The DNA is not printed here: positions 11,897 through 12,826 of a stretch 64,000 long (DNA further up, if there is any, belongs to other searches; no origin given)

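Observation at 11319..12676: Divergent pair: nucleoside 2-deoxyribosyltransferase-like/RHH fusion and a lone GTP cyclohydrolase II homolog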

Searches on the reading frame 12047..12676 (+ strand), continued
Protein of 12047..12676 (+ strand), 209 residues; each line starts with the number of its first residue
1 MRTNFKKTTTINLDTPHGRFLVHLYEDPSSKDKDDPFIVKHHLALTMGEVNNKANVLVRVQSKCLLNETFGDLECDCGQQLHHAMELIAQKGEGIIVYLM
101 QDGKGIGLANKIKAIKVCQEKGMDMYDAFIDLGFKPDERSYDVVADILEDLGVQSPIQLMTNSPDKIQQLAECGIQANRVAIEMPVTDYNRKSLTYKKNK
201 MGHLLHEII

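Call 14: find_encoding_contigs(protein=P0123, flank=10000, max_places=3)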
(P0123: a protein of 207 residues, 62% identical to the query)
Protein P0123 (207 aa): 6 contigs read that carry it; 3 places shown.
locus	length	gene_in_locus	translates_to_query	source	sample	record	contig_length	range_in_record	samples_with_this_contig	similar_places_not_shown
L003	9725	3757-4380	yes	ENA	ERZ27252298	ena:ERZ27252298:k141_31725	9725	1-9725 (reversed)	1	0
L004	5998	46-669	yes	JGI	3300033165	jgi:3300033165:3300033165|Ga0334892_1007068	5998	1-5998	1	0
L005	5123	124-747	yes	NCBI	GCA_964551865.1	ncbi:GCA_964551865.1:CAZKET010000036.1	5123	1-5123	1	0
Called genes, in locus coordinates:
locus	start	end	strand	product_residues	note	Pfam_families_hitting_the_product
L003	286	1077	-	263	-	PF00557:Peptidase_M24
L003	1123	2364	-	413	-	PF02073:Peptidase_M29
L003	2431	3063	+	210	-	PF00908:dTDP_sugar_isom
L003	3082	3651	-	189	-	-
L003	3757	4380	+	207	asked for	PF00925:GTP_cyclohydro2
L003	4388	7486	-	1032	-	PF00580:UvrD-helicase, PF13245:AAA_19, PF13604:AAA_30 (faint), PF13087:AAA_12 (faint), PF13361:UvrD_C, PF13538:UvrD_C_2 (faint), PF12705:PDDEXK_1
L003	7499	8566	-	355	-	PF01207:Dus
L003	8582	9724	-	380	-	?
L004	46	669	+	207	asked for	PF00925:GTP_cyclohydro2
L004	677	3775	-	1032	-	PF00580:UvrD-helicase, PF13245:AAA_19, PF13604:AAA_30 (faint), PF13087:AAA_12 (faint), PF13361:UvrD_C, PF13538:UvrD_C_2 (faint), PF12705:PDDEXK_1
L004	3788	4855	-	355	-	PF01207:Dus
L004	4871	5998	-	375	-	?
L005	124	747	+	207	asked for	PF00925:GTP_cyclohydro2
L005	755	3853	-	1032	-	PF00580:UvrD-helicase, PF13245:AAA_19, PF13604:AAA_30 (faint), PF13087:AAA_12 (faint), PF13361:UvrD_C, PF13538:UvrD_C_2 (faint), PF12705:PDDEXK_1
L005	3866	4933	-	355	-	PF01207:Dus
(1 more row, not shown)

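Call 15: find_encoding_contigs(protein=P0122, flank=10000, max_places=3)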
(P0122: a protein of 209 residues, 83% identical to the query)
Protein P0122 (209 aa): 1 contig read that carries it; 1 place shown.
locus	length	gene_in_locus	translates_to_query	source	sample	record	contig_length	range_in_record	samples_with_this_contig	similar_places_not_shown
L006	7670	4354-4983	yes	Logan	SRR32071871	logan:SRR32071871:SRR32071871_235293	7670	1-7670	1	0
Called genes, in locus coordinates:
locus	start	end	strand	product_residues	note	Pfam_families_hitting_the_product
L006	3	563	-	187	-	?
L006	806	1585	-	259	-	PF00557:Peptidase_M24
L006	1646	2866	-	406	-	PF02073:Peptidase_M29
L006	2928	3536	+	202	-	PF00908:dTDP_sugar_isom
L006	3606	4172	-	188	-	-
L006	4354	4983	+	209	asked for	PF00925:GTP_cyclohydro2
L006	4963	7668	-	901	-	?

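Call 16: find_encoding_contigs(protein=P0126, flank=10000, max_places=3)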
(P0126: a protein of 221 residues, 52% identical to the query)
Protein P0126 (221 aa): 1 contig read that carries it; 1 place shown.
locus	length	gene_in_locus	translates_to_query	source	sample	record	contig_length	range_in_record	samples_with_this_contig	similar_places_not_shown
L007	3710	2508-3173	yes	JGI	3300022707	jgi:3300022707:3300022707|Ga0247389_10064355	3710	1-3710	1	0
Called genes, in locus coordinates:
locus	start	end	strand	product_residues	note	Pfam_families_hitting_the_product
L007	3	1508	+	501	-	?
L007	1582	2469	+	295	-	PF02558:ApbA, PF08546:ApbA_C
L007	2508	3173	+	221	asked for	PF00925:GTP_cyclohydro2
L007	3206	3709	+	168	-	?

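Call 61: find_related_loci(query=A2, collection=metagenome_contigs, flank=5000)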
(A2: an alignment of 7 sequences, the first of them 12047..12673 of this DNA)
Query A2 (209 aa) in metagenome_contigs; peptide patterns used: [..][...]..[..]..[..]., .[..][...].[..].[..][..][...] (x = any residue, [..] = any of these).
600 stretches matched a pattern (row limit reached: there are more); 588 encode a relative of the query (tblastn E <= 1e-3); the best 80 are kept; 80 distinct loci.
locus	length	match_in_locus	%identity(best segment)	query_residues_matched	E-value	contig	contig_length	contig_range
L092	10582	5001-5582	46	6-208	4e-50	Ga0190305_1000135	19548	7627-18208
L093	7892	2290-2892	42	1-208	4e-48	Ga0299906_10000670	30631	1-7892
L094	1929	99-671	44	6-205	3e-48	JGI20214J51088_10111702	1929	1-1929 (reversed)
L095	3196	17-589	45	6-205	9e-48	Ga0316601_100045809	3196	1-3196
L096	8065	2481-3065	44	6-208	8e-48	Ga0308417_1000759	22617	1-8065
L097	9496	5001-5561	46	11-206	1e-47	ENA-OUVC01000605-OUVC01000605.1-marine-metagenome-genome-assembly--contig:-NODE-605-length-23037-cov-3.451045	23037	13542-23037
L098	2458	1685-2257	44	6-205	4e-48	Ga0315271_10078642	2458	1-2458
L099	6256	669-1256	45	1-203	2e-47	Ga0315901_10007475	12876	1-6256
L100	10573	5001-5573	45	6-205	2e-47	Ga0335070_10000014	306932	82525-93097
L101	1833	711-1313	42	1-208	6e-48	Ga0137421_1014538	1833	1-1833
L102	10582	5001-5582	44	6-208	4e-47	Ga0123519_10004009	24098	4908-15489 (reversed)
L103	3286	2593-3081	46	42-205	3e-47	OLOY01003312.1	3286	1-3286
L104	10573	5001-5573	42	6-205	4e-47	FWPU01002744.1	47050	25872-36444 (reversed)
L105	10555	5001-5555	46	12-205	5e-47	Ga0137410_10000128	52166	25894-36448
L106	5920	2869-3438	45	5-203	3e-47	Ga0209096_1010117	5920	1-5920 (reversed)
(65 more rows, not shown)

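Call 66: search_protein_families(library=padloc, proteins=[window:12047-12676:+], max_evalue=0.01)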
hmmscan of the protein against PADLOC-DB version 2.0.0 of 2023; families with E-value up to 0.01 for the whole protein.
window:12047-12676:+ (209 aa): 1 family
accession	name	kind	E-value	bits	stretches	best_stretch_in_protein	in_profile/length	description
PDLC02313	AbiEii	-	0.0039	14.7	1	79-169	137-221/254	AbiEii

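Call 75: search_protein_families(library=pfam, proteins=[L007:12-1508:+, L007:3206-3709:+], max_evalue=0.001)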
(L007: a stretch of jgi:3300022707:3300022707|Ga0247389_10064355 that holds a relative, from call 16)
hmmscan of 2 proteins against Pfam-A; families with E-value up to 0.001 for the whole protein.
L007:12-1508:+ (498 aa): 4 families
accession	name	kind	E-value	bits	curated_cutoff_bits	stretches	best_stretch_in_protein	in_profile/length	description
PF00133.28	tRNA-synt_1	-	3e-22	79.4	22.7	1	14-211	222-405/414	tRNA synthetases class I (I, L, M and V)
PF08264.19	Anticodon_1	-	3.9e-21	75.9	25.1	1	259-380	1-140/148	Anticodon-binding domain of tRNA ligase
PF09334.17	tRNA-synt_1g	-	9.5e-10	38.2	20.1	1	165-223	312-370/391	tRNA synthetases class I (M)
PF01406.26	tRNA-synt_1e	-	0.00018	21.5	27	1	167-222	240-294/301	tRNA synthetases class I (C) catalytic domain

L007:3206-3709:+ (168 aa): 0 families

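Call 84: find_encoding_contigs(protein=P0125, flank=5000, max_places=3)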
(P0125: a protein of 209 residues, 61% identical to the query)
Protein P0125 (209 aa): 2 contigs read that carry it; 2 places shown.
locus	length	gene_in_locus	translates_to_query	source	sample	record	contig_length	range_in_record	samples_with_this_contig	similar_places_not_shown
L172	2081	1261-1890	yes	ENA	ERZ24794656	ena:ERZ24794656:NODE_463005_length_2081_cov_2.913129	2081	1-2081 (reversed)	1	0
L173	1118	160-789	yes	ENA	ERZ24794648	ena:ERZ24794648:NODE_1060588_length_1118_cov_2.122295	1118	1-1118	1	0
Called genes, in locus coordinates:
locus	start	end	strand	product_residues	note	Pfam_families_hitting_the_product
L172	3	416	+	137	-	?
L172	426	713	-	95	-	PF01541:GIY-YIG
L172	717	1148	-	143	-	PF00293:NUDIX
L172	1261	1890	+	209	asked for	PF00925:GTP_cyclohydro2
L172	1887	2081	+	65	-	?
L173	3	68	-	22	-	?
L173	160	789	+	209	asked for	PF00925:GTP_cyclohydro2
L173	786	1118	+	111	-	?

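Call 107: find_related_loci(query=window:12047-12673:+, collection=viral_contigs, flank=4000)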
Query window:12047-12673:+ (209 aa) in viral_contigs; peptide patterns used: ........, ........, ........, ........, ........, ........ (x = any residue, [..] = any of these).
4 stretches matched a pattern, but none encodes a relative of the query by tblastn (E <= 1e-3).
